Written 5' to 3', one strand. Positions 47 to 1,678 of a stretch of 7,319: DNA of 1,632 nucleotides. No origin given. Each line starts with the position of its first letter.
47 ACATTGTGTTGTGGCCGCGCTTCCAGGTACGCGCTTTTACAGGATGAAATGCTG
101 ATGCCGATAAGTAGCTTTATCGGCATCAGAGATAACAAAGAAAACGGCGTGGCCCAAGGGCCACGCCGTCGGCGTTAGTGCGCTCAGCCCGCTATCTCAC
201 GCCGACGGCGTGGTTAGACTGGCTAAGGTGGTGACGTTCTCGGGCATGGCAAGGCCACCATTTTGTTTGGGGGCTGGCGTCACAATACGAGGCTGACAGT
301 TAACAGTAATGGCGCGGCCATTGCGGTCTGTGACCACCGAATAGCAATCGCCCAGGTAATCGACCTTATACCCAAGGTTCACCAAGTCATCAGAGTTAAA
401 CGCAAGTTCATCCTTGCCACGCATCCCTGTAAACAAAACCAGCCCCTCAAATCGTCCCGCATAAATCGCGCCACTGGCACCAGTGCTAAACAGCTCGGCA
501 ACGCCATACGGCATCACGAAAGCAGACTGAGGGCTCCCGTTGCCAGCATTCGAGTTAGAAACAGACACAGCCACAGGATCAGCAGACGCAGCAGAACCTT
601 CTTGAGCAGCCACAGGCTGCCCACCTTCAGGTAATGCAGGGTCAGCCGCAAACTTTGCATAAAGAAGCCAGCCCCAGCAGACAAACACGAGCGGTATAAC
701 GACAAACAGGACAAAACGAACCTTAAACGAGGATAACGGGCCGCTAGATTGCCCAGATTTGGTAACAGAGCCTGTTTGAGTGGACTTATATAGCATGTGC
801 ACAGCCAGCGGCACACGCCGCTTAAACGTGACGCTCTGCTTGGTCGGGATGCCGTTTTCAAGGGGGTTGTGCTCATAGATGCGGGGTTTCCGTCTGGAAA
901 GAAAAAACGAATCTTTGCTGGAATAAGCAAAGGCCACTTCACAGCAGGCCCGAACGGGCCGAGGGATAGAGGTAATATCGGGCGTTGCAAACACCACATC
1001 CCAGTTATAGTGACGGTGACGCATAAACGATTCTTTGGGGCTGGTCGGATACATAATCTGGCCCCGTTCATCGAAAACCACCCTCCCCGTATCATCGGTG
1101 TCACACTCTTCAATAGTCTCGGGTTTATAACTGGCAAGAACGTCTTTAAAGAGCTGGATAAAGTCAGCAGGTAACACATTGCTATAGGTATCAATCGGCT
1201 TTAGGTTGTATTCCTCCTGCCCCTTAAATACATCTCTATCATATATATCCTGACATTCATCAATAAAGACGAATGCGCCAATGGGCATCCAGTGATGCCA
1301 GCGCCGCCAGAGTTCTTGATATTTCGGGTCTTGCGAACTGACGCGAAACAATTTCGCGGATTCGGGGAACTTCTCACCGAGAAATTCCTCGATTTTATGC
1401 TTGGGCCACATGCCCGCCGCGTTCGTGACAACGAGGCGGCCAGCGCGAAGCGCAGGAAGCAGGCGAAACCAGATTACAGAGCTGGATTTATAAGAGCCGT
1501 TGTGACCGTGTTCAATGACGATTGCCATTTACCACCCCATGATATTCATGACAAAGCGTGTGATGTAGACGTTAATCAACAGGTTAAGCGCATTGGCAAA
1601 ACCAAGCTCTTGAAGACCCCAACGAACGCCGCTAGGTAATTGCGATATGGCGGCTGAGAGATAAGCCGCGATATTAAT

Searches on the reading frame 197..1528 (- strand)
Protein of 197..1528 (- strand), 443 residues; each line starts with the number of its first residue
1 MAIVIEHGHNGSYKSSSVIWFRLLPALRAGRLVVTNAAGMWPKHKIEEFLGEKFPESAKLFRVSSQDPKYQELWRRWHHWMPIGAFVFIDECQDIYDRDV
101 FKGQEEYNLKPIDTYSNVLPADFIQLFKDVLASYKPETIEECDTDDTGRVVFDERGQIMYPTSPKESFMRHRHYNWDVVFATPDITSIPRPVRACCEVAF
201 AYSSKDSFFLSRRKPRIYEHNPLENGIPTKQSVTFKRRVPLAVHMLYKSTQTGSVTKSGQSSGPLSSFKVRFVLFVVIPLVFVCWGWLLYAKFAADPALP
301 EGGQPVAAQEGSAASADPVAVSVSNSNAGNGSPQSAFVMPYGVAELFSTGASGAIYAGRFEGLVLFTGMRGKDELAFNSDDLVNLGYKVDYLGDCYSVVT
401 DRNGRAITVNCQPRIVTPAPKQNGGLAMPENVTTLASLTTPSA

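Call 18: search_protein_families(library=pfam, proteins=[window:197-1528:-], max_evalue=0.01)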
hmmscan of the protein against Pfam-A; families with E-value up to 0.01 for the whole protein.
window:197-1528:- (443 aa): 1 family
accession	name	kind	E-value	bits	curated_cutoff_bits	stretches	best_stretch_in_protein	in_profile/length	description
PF05707.18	Zot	-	4.5e-39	134.4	20.3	1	2-253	1-196/197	Zonular occludens toxin (Zot)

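Call 19: find_related_loci(query=window:197-1528:-, collection=genome_contigs, flank=10000)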
Query window:197-1528:- (443 aa) in genome_contigs; peptide patterns used: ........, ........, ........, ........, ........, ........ (x = any residue, [..] = any of these).
35 stretches matched a pattern; 2 encode a relative of the query (tblastn E <= 1e-3); 2 distinct loci.
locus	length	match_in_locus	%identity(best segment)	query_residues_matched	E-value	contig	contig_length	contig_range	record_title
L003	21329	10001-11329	72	1-443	0e+0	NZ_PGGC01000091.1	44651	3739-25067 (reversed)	Aeromonas cavernicola strain DSM 24474 A.cavernicola_R1_new_contig_91, whole genome shotgun sequence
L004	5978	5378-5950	92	1-191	1e-122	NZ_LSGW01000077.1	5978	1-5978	Aeromonas salmonicida subsp. salmonicida strain ATCC 33658 Contig_60, whole genome shotgun sequence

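Call 25: find_encoding_contigs(protein=window:197-1528:-, flank=10000, max_places=10)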
Protein window:197-1528:- (443 aa): 1 contig read that carries it; 1 place shown.
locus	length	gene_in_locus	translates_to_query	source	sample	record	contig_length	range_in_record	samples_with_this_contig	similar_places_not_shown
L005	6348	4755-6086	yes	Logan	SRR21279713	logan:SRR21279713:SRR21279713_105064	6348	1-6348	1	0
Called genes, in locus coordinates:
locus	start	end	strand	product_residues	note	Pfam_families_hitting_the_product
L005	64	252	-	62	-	-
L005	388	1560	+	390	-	PF05144:Phage_CRI (faint), PF05155:G2P_X_C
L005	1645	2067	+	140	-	-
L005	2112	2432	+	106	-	PF07459:CTX_RstB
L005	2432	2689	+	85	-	-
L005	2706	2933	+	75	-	-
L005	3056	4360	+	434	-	-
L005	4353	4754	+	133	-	-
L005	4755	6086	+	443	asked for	PF05707:Zot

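Call 30: find_related_loci(query=window:197-1528:-, collection=viral_contigs, flank=10000)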
Query window:197-1528:- (443 aa) in viral_contigs; peptide patterns used: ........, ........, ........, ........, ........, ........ (x = any residue, [..] = any of these).
2 stretches matched a pattern; 2 encode a relative of the query (tblastn E <= 1e-3); 2 distinct loci.
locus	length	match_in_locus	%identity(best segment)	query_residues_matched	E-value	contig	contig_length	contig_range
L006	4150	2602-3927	82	1-443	0e+0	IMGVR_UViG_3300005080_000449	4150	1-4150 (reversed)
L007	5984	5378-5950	92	1-191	4e-123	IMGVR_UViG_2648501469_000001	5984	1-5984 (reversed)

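Call 41: find_homologous_proteins(query=window:197-1528:-, max_evalue=1e-40)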
Query window:197-1528:- (443 aa): 315 proteins with E <= 1e-40 among 5908 candidates; the best 120 are listed.
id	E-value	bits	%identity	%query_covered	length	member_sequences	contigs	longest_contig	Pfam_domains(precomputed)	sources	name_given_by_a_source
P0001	9.5e-297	1002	96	100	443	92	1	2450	PF05707.19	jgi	jgi:zona occludens toxin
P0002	3.0e-280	947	90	100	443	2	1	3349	PF05707.19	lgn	-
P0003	5.8e-275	930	89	100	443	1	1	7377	PF05707.19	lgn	-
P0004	6.9e-273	923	89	100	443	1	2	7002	PF05707.19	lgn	-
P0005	5.9e-270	913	88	100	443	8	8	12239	PF05707.19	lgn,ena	-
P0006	8.3e-263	890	86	100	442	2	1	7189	PF05707.19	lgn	-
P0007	2.0e-256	869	84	100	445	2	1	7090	PF05707.19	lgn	-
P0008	6.7e-254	860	84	100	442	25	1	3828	PF05707.19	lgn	-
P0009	4.5e-253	858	84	100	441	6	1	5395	PF05707.19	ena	-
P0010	2.7e-251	852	82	100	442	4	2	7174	PF05707.19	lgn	-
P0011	2.4e-249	845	82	100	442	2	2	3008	PF05707.19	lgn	-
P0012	2.1e-248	842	80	100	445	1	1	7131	PF05707.19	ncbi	ncbi:zonular occludens toxin domain-containing protein [Aeromonas veronii]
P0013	7.7e-247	837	81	100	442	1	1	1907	PF05707.19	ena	-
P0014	3.9e-245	831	80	100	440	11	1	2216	PF05707.19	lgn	-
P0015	1.0e-227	774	72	100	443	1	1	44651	PF05707.19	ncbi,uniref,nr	ncbi:zonular occludens toxin domain-containing protein [Aeromonas cavernicola]|uniref:Toxin n=1 Tax=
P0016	3.7e-223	759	75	100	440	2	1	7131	PF05707.19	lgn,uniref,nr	uniref:zonular occludens toxin domain-containing protein n=1 Tax=Aeromonas sp. TaxID=647 RepID=UPI00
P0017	2.5e-220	750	73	100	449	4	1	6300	PF05707.19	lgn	-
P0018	1.1e-219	748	73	100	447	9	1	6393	PF05707.19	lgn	-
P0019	7.8e-219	745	73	100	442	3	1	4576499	PF05707.19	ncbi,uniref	ncbi:zonular occludens toxin domain-containing protein [Aeromonas veronii]|uniref:zonular occludens 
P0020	1.7e-216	737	72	100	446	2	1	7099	PF05707.19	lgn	-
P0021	1.5e-215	734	71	100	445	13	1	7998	PF05707.19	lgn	-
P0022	1.9e-214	730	71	99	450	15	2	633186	PF05707.19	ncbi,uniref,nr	ncbi:TPA: toxin [Aeromonas hydrophila]|uniref:zonular occludens toxin domain-containing protein n=1 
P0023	6.3e-213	725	71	99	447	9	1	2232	PF05707.19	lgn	-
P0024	1.4e-211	721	71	99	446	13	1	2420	PF05707.19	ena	-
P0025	8.7e-202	689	81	82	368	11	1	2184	PF05707.19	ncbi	ncbi:zonular occludens toxin domain-containing protein, partial [Aeromonas salmonicida]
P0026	2.6e-125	437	48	95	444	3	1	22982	PF05707.19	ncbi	-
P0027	1.5e-123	431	49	95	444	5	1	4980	PF05707.19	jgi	jgi:zona occludens toxin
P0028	7.3e-123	429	49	93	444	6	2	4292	PF05707.19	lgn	-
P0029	6.6e-122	425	47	95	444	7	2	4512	PF05707.19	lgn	-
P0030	4.1e-120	419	49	93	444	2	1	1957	PF05707.19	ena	-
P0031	6.8e-112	392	45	96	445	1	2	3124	PF05707.19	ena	-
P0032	5.1e-111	389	44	100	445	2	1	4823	PF05707.19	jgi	-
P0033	3.9e-109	383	44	93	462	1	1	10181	PF05707.19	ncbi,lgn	-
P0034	7.0e-109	382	43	100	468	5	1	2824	PF05707.19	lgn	-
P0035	1.8e-108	381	45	93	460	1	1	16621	PF05707.19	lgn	-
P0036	2.8e-108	380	43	98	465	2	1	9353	PF05707.19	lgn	-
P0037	8.9e-107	375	43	96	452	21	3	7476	PF05707.19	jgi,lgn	jgi:zona occludens toxin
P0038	9.7e-107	375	43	99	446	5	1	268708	PF05707.19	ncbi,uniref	ncbi:zonular occludens toxin domain-containing protein [Aeromonas veronii]|uniref:zonular occludens 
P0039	2.8e-105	371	43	95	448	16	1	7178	PF05707.19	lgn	-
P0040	4.6e-105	370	44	93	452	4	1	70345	PF05707.19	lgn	-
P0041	3.7e-104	367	42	93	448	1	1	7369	PF05707.19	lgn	-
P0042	4.0e-104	367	42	96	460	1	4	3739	PF05707.19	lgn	-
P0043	4.1e-104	367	45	93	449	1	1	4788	PF05707.19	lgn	-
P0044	6.3e-104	366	44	93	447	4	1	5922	PF05707.19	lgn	-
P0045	6.7e-104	366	41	93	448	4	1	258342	PF05707.19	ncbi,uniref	ncbi:zonular occludens toxin domain-containing protein [Aeromonas enteropelogenes]|uniref:zonular oc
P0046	1.3e-102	362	43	94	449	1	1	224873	PF05707.19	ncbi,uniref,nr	ncbi:zonular occludens toxin domain-containing protein [Aeromonas sobria]|uniref:zonular occludens t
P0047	1.3e-102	362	43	93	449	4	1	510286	PF05707.19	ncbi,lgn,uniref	ncbi:zonular occludens toxin domain-containing protein [Aeromonas veronii]|uniref:zonular occludens 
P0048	2.0e-102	361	45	93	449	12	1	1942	PF05707.19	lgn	-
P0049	2.7e-102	361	43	93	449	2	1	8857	PF05707.19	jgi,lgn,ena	-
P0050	3.0e-102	361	43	93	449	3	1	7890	PF05707.19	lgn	-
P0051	4.0e-102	360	44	93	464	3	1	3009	PF05707.19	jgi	jgi:zona occludens toxin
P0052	5.8e-102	360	41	98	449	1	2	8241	PF05707.19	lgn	-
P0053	6.8e-102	359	43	93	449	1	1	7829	PF05707.19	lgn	-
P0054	1.2e-101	359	42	94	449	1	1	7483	PF05707.19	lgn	-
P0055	1.3e-101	358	40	97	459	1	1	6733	PF05707.19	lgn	-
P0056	1.5e-101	358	41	95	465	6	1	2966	PF05707.19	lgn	-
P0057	3.0e-101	357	43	93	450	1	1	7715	PF05707.19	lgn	-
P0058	6.2e-101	356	43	93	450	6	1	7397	PF05707.19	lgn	-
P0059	6.7e-101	356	43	93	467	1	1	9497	PF05707.19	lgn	-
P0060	7.3e-101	356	42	93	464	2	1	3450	PF05707.19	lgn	-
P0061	8.1e-101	356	41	93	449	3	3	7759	PF05707.19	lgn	-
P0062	8.8e-101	356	43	93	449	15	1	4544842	PF05707.19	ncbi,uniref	ncbi:zonular occludens toxin domain-containing protein [Aeromonas veronii]|uniref:zonular occludens 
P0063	3.3e-100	354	44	93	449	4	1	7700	PF05707.19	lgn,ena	-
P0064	4.5e-100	353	43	93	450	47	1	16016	PF05707.19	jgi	-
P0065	2.4e-99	351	41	94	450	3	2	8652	PF05707.19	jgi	-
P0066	6.0e-99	350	41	93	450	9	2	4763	PF05707.19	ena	-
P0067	1.3e-97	345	42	93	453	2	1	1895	PF05707.19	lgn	-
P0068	1.1e-96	342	39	97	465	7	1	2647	PF05707.19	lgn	-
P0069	2.8e-96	341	41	93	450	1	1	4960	PF05707.19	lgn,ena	-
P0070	4.9e-96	340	41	93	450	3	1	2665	PF05707.19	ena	-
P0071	1.4e-95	339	40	94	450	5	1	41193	PF05707.19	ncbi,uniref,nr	ncbi:zonular occludens toxin domain-containing protein [Aeromonas sp. MR16]|uniref:zonular occludens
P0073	2.2e-94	335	41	93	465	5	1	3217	PF05707.19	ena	-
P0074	5.6e-85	304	38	93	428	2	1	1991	PF05707.19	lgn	-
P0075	4.9e-83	297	39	94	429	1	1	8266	PF05707.19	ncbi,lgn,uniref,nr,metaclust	ncbi:zonular occludens toxin domain-containing protein [Thalassotalea sp. ND16A]|uniref:zonular occl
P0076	9.4e-83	296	39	93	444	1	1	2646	PF05707.19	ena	-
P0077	4.7e-82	294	38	96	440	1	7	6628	PF05707.19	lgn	-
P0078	9.6e-82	293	38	93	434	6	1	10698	PF05707.19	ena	-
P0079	6.2e-81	290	38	93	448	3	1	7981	PF05707.19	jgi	-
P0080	9.2e-81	290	39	93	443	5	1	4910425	PF05707.19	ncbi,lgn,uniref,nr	ncbi:zonular occludens toxin domain-containing protein [Shewanella chilikensis]|uniref:Zona occluden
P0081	1.3e-80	289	39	93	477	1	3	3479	PF05707.19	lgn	-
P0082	7.6e-80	287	42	74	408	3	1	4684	PF05707.19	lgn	-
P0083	2.1e-79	285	38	92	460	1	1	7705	PF05707.19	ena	-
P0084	2.6e-79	285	37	96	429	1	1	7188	PF05707.19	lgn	-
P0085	6.6e-79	284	43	72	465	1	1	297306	PF05707.19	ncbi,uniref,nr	ncbi:hypothetical protein BIT28_10735 [Photobacterium proteolyticum]|uniref:Zona occludens toxin N-t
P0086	7.3e-79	283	45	66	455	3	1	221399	PF05707.19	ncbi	ncbi:TPA: zonular occludens toxin domain-containing protein [Photobacterium damselae]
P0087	3.0e-78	281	44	67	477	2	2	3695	PF05707.19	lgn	-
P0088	9.5e-78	280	38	90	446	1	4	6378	PF05707.19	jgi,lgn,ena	-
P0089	2.4e-77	278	37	93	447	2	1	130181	PF05707.19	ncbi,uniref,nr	ncbi:zonular occludens toxin family protein [Pseudoalteromonas sp. NJ631]|uniref:zonular occludens t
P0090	3.3e-77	278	38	88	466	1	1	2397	PF05707.19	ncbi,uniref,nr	ncbi:zonular occludens toxin domain-containing protein [Motilimonas pumila]|uniref:Zona occludens to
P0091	3.5e-77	278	36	94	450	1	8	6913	PF05707.19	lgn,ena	-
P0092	5.3e-76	274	41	71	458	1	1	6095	PF05707.19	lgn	-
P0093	5.9e-76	274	41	78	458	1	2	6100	PF05707.19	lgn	-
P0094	6.9e-76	274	38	95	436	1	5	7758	PF05707.19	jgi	-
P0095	7.5e-76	274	35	95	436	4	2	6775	PF05707.19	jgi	-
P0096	1.4e-75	273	44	66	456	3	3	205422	PF05707.19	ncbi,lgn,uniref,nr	ncbi:toxin [Photobacterium phosphoreum]|uniref:Toxin n=1 Tax=Photobacterium phosphoreum TaxID=659 Re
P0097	1.8e-75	272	36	93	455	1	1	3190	PF05707.19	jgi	jgi:zona occludens toxin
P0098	1.8e-75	272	36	95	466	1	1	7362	PF05707.19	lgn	-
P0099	2.1e-75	272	35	99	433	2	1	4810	PF05707.19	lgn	-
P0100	2.5e-75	272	39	91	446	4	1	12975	PF05707.19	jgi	jgi:zona occludens toxin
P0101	4.7e-75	271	36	95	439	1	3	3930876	PF05707.19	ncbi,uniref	ncbi:zonular occludens toxin domain-containing protein (plasmid) [Pseudoalteromonas sp. T1lg65]|unir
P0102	1.0e-74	270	35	93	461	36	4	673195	PF05707.19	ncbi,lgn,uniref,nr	ncbi:zonular occludens toxin domain-containing protein [Vibrio campbellii]|uniref:zonular occludens 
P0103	1.1e-74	270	35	94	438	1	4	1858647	PF05707.19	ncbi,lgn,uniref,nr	ncbi:zonular occludens toxin family protein [Pseudoalteromonas maricaloris]|uniref:zonular occludens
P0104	2.5e-74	269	35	98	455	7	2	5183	PF05707.19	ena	-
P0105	3.1e-74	268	36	93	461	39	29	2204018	PF05707.19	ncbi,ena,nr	ncbi:zonular occludens toxin domain-containing protein [Vibrio campbellii]|nr:zonular occludens toxi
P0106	3.1e-74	268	34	93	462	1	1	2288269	PF05707.19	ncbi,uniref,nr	ncbi:zonular occludens toxin domain-containing protein [Vibrio harveyi]|uniref:zonular occludens tox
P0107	5.3e-74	267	36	93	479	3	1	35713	PF05707.19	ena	-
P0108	7.0e-74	267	35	96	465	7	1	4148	PF05707.19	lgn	-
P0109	7.6e-74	267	35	93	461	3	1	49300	PF05707.19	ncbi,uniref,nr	ncbi:zonular occludens toxin domain-containing protein [Vibrio jasicida]|uniref:zonular occludens to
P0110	8.5e-74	267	35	100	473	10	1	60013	PF05707.19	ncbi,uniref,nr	ncbi:zonular occludens toxin [Vibrio sinaloensis]|uniref:zonular occludens toxin domain-containing p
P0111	9.9e-74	267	35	93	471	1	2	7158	PF05707.19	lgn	-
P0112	1.1e-73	266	36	93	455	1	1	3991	PF05707.19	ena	-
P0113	2.1e-73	266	37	80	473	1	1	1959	PF05707.19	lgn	-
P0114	2.1e-73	266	37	91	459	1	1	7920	PF05707.19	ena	-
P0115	2.3e-73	265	33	97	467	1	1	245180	PF05707.19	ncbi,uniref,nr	ncbi:zonular occludens toxin [Vibrio scophthalmi]|uniref:zonular occludens toxin domain-containing p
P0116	3.7e-73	265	35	93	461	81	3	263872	PF05707.19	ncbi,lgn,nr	ncbi:zonular occludens toxin domain-containing protein [Vibrio sp. L85]|nr:zonular occludens toxin d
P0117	3.7e-73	265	38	91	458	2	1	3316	PF05707.19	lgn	-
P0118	4.7e-73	264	35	93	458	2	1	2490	PF05707.19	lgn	-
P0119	9.4e-73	263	36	93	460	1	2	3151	PF05707.19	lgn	-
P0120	1.1e-72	263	41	71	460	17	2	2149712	PF05707.19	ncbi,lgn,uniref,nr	ncbi:zonular occludens toxin domain-containing protein [Vibrio campbellii]|uniref:zonular occludens 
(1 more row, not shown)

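Call 42: find_encoding_contigs(protein=P0019, flank=10000, max_places=4)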
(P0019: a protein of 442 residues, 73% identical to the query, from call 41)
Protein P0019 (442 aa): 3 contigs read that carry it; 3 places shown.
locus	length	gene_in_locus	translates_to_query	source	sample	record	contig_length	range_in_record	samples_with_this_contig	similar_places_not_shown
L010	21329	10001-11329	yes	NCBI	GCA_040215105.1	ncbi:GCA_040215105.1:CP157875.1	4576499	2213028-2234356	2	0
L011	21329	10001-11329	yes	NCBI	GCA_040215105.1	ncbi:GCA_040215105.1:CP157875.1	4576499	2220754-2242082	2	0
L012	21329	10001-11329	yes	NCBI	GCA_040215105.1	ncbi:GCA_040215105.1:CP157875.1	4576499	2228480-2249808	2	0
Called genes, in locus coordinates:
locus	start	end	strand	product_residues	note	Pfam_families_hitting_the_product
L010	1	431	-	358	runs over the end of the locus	-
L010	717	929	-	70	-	-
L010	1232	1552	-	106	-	PF07459:CTX_RstB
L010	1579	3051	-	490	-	PF02486:Rep_trans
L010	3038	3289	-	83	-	-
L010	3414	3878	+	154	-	PF01381:HTH_3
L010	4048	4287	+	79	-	-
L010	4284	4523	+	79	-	-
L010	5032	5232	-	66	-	-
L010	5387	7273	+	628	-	PF05144:Phage_CRI, PF05155:G2P_X_C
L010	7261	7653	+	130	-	-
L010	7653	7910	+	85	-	-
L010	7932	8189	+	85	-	-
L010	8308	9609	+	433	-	-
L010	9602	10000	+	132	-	-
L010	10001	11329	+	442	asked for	PF05707:Zot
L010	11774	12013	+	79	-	-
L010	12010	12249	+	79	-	-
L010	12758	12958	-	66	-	-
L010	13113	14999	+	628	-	PF05144:Phage_CRI, PF05155:G2P_X_C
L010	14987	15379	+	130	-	-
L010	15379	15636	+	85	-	-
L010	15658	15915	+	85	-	-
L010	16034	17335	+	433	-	-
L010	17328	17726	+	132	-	-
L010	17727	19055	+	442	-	PF05707:Zot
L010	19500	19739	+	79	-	-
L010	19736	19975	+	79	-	-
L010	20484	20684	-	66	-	-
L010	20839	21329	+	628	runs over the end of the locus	PF05144:Phage_CRI, PF05155:G2P_X_C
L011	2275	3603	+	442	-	PF05707:Zot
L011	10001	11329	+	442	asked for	PF05707:Zot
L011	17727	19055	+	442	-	PF05707:Zot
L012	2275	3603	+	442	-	PF05707:Zot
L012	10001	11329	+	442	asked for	PF05707:Zot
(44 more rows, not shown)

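Call 43: find_encoding_contigs(protein=P0022, flank=10000, max_places=4)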
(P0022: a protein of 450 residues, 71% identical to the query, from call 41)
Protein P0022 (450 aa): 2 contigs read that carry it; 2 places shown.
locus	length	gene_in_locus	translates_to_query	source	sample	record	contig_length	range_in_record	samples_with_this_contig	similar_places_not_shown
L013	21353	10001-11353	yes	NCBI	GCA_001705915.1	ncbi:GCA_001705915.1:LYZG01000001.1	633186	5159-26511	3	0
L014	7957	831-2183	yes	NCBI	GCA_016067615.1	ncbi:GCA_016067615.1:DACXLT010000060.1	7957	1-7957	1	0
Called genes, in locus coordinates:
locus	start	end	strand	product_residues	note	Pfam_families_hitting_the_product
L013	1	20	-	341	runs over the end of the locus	-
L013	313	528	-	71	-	-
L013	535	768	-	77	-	-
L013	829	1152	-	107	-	PF07459:CTX_RstB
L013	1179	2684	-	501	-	PF02486:Rep_trans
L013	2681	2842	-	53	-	-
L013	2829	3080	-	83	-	-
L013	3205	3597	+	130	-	PF21291:CYNS_N (faint), PF01381:HTH_3, PF12844:HTH_19 (weak)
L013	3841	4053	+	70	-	-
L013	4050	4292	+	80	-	-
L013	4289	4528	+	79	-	-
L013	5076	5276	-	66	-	-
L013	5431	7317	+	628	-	PF05144:Phage_CRI, PF05155:G2P_X_C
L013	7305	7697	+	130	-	-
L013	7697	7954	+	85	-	-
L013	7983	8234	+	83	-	-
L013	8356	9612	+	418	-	-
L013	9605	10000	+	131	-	PF10734:DUF2523 (weak)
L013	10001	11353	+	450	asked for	PF05707:Zot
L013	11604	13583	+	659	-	PF13654:AAA_32, PF20436:LonB_AAA-LID, PF05362:Lon_C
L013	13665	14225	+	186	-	PF07977:FabA, PF22818:ApeI-like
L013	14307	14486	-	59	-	PF04957:RMF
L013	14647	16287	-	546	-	PF11949:DUF3466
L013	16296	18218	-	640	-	PF00005:ABC_tran, PF02463:SMC_N (faint), PF03193:RsgA_GTPase (faint), PF13175:AAA_15 (faint), PF13304:AAA_21 (weak), PF12848:ABC_tran_Xtn, PF00005:ABC_tran, PF16326:ABC_tran_CTD, +7 more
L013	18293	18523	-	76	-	PF05768:Glrx-like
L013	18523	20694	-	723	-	PF22020:RlmL_1st, PF02926:THUMP, PF01170:UPF0020, PF13847:Methyltransf_31 (faint), PF13649:Methyltransf_25 (faint), PF10672:Methyltrans_SAM, PF03602:Cons_hypoth95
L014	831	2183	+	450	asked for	PF05707:Zot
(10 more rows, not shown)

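Call 44: find_encoding_contigs(protein=P0005, flank=10000, max_places=8)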
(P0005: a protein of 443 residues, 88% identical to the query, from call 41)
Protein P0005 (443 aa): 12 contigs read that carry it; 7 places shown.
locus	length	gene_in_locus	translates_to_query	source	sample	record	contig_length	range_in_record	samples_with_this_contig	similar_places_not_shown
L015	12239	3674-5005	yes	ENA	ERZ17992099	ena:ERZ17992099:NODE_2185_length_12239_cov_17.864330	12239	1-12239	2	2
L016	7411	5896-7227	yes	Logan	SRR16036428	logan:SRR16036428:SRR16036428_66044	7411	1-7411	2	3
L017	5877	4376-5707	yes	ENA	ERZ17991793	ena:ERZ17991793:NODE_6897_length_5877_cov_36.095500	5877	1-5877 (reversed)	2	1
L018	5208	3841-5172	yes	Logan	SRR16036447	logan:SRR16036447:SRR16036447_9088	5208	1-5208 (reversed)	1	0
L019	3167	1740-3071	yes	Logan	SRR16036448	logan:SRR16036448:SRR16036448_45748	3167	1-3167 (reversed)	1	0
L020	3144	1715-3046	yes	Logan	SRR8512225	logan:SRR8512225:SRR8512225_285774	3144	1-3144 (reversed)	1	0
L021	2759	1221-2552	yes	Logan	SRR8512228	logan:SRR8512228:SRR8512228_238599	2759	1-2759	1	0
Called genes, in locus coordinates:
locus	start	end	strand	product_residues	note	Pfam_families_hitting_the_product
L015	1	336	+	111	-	?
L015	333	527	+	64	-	-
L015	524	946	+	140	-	-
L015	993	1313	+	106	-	PF07459:CTX_RstB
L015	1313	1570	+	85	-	-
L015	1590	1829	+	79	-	-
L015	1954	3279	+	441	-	-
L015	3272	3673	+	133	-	-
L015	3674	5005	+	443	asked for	PF05707:Zot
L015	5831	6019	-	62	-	-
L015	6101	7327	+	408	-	PF05144:Phage_CRI (faint), PF05155:G2P_X_C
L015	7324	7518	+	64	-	-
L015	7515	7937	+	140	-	-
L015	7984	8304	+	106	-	PF07459:CTX_RstB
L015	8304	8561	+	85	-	-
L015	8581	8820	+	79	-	-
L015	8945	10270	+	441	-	-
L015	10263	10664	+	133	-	-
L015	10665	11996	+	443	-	PF05707:Zot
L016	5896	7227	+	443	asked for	PF05707:Zot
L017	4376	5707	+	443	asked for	PF05707:Zot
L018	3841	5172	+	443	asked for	PF05707:Zot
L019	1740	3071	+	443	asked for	PF05707:Zot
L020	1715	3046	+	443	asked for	PF05707:Zot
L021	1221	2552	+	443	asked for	PF05707:Zot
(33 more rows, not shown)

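Call 48: find_encoding_contigs(protein=P0003, flank=10000, max_places=2)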
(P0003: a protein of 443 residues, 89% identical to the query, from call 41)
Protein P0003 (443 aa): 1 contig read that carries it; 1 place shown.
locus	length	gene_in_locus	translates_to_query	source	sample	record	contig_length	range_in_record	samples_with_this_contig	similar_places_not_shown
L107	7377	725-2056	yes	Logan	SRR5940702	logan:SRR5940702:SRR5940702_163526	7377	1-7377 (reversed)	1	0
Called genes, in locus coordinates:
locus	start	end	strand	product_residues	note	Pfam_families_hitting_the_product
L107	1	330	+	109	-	?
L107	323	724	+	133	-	-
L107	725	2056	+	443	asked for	PF05707:Zot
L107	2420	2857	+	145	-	-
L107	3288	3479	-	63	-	-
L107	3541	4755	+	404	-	PF05144:Phage_CRI (faint), PF05155:G2P_X_C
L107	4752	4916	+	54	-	-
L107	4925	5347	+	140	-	-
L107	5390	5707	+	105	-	PF07459:CTX_RstB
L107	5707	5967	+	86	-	-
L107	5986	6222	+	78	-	-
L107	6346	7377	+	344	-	?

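Call 49: find_encoding_contigs(protein=P0007, flank=10000, max_places=2)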
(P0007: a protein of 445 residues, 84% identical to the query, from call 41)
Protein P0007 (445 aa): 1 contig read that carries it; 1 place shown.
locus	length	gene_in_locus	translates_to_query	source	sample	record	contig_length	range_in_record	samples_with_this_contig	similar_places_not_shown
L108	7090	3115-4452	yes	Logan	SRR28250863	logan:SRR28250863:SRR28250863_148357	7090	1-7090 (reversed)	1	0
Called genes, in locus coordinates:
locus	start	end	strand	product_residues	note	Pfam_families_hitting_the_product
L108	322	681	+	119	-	-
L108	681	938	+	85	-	-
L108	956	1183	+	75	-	-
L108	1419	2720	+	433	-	-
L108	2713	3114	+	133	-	PF10734:DUF2523 (weak)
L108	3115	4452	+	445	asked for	PF05707:Zot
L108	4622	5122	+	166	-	-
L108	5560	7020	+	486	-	PF01446:Rep_1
